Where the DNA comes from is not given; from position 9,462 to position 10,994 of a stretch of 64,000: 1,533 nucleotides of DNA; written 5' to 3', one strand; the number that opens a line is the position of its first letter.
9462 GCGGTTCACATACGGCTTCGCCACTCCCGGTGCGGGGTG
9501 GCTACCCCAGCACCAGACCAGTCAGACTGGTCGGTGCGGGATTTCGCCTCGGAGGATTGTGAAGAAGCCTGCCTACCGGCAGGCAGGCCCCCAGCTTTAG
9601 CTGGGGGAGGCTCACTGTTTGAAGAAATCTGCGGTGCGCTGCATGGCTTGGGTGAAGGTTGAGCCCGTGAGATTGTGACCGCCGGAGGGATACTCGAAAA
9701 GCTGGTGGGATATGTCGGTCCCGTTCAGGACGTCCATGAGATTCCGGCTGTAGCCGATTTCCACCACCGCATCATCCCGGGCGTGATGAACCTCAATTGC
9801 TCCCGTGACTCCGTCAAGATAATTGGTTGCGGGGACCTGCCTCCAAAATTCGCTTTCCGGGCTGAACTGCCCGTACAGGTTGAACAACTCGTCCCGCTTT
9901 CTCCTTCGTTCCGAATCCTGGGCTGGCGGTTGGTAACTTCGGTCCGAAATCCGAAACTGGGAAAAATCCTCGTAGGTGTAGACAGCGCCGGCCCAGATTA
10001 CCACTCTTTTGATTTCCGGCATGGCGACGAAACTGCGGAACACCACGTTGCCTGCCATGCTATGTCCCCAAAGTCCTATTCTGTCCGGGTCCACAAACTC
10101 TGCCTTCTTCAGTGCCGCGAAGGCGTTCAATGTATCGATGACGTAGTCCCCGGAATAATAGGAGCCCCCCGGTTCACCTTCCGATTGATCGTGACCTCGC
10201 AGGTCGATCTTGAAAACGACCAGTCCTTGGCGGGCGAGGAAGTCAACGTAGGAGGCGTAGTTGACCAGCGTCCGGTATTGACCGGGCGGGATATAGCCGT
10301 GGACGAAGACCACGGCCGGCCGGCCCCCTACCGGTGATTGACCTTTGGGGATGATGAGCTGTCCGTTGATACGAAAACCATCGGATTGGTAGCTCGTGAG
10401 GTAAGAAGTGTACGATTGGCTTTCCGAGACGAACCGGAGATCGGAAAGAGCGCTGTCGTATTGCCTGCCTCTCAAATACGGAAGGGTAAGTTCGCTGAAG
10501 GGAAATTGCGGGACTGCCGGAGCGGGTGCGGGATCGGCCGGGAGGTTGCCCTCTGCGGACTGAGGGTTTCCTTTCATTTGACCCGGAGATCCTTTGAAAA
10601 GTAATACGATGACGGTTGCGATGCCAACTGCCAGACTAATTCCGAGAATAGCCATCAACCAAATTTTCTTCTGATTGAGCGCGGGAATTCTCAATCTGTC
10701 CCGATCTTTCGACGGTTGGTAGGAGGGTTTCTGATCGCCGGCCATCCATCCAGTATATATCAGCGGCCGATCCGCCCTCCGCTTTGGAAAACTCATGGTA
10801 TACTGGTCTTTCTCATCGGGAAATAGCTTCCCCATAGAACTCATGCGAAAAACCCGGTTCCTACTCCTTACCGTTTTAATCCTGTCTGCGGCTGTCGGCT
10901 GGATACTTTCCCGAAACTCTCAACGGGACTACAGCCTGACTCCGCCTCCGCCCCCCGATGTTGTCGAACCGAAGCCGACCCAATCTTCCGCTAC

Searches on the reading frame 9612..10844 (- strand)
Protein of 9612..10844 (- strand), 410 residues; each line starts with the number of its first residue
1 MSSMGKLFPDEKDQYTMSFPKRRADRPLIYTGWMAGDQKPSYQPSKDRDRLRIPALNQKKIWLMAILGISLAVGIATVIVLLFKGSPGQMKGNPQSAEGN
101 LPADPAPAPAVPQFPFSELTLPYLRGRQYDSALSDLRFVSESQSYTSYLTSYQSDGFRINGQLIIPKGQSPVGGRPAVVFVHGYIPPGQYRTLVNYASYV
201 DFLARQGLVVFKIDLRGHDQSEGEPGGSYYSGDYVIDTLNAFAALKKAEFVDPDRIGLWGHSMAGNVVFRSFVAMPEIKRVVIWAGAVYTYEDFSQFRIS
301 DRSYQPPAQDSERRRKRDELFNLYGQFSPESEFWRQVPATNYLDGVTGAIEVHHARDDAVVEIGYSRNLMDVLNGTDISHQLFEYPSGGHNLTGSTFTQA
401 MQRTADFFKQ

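Call 32: find_encoding_contigs(protein=window:9612-10844:-, flank=10000, max_places=2)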
Protein window:9612-10844:- (410 aa): no gene with exactly this product is on record in the collection.
